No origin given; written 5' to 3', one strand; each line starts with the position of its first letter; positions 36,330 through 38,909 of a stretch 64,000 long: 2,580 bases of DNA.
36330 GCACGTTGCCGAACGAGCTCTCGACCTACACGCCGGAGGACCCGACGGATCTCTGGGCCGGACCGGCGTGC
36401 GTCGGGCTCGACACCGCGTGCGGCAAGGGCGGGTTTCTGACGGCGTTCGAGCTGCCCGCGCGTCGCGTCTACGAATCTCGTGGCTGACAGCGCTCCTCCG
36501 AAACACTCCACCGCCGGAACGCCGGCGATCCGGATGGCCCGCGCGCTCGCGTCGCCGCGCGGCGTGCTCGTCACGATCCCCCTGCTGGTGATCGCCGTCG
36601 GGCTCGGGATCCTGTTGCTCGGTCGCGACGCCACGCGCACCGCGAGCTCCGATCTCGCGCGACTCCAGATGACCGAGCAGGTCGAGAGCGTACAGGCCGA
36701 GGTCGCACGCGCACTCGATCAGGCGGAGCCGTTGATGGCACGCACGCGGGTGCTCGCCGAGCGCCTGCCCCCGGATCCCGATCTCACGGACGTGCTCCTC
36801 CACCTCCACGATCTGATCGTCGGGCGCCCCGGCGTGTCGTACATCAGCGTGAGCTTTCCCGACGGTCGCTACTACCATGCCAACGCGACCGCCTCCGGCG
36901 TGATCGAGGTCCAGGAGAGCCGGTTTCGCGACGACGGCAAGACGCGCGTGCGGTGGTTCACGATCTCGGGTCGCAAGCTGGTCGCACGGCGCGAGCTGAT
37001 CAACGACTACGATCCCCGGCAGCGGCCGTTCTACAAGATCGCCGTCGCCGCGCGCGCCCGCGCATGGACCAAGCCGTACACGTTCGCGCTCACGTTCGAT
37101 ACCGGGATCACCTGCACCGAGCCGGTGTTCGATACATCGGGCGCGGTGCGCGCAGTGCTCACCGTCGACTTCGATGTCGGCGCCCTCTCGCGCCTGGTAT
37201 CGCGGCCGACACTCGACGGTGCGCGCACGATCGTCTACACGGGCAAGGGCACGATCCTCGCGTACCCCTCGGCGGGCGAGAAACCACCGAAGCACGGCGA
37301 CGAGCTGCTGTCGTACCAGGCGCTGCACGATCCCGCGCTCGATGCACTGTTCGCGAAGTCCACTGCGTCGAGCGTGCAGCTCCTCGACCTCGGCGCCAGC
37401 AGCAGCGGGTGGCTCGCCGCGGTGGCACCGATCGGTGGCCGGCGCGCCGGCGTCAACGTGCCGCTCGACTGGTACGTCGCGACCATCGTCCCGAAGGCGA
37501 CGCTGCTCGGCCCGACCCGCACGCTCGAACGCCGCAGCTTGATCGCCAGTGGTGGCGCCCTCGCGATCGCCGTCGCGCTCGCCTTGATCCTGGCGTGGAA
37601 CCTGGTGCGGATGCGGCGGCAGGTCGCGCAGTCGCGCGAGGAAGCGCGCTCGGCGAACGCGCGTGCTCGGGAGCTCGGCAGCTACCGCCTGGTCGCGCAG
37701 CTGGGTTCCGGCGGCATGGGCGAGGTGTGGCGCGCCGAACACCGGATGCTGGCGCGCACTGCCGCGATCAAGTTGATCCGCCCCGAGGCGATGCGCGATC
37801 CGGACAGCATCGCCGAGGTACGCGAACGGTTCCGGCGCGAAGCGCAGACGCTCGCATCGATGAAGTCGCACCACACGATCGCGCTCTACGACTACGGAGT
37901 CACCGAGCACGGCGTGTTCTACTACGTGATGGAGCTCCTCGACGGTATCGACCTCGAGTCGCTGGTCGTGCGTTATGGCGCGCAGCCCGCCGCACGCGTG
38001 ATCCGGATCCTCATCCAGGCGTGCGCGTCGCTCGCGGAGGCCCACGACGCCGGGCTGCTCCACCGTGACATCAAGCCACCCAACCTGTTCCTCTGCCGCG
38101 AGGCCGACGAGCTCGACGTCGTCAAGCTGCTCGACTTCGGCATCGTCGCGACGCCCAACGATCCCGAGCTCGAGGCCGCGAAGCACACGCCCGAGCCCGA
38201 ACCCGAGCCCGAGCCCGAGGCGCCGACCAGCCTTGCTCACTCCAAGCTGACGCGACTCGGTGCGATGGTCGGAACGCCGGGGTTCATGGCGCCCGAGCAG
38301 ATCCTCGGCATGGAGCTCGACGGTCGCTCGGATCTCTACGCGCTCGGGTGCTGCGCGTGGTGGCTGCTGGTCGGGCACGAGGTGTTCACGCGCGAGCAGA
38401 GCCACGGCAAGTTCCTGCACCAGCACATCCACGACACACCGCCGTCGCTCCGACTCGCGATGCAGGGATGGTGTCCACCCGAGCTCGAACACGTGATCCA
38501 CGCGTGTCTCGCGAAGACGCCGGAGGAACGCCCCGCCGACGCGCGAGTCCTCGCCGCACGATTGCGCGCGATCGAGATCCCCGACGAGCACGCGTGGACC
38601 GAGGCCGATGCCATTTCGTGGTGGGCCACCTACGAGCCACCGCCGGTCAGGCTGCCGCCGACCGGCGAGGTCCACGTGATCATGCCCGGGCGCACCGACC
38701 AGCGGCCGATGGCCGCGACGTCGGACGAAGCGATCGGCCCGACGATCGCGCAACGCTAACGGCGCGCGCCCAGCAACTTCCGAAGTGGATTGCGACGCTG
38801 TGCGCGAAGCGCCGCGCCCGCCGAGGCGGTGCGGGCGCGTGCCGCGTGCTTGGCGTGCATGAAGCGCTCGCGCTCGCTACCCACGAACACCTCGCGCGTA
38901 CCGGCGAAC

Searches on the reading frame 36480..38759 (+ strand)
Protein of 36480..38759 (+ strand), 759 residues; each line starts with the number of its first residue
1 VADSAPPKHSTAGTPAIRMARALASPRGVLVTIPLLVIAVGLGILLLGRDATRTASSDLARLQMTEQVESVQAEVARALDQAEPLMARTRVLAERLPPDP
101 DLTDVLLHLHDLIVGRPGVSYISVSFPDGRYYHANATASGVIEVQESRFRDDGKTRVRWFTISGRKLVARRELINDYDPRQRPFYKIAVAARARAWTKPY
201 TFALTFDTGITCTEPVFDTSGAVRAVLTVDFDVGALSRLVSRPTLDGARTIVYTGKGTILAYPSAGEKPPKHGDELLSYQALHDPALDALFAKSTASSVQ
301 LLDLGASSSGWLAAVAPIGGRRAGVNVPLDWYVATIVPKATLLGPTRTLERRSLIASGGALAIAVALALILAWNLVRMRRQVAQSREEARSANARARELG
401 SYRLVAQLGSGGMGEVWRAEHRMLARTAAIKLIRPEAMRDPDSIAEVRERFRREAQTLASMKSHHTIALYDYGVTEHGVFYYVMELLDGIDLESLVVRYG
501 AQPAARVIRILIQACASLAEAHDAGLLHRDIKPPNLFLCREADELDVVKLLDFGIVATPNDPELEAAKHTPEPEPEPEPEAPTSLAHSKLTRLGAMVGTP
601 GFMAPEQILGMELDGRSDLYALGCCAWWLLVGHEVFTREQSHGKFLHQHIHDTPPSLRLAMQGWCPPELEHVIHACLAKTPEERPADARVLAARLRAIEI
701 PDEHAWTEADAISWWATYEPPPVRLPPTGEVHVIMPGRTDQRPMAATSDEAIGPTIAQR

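Call 53: search_protein_families(library=pfam, proteins=[window:36480-38759:+], max_evalue=0.00001)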
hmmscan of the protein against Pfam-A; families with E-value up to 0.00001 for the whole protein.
window:36480-38759:+ (759 aa): 4 families
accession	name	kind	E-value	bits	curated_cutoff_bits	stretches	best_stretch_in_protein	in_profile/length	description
PF00069.31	Pkinase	-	2.7e-35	122.5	31.7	1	402-690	1-257/263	Protein kinase domain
PF07714.23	PK_Tyr_Ser-Thr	-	1e-20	74.6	23.1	1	404-566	3-160/258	Protein tyrosine and serine/threonine kinase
PF02743.24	dCache_1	-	5.7e-10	39.6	45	1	84-320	34-232/240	Cache domain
PF22673.2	MCP-like_PDC_1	-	3.7e-07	31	27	1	142-236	20-111/113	Methyl-accepting chemotaxis protein-like, first PDC sensor domain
